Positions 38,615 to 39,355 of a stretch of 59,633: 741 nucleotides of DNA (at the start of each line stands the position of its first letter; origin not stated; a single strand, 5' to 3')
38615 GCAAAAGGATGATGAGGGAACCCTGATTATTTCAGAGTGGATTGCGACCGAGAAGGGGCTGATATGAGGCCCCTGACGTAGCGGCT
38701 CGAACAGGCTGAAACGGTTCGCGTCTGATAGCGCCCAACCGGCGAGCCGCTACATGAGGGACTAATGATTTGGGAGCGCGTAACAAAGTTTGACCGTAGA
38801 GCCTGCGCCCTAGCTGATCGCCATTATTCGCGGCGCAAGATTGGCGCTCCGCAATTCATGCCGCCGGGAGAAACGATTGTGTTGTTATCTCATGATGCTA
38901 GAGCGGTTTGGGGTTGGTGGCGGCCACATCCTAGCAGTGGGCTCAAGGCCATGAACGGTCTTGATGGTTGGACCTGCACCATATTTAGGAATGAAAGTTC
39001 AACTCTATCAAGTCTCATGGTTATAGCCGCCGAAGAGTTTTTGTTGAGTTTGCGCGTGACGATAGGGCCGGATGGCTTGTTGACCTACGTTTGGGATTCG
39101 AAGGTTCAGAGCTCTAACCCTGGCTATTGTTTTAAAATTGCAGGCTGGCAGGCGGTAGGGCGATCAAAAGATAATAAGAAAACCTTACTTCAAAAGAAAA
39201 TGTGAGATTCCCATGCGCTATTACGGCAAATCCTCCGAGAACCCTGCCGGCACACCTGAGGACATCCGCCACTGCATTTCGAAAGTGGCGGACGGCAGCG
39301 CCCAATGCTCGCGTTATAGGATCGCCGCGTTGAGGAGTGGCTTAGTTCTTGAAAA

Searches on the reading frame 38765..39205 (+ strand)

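Call 85: search_protein_families(library=phrogs, proteins=[window:38765-39205:+], max_evalue=0.001)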
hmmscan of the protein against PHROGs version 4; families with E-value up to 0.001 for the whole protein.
window:38765-39205:+ (146 aa): 1 family
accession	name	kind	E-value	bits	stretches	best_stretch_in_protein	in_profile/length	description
phrog_24928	-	unknown function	1.5e-37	129.8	1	1-143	1-137/157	-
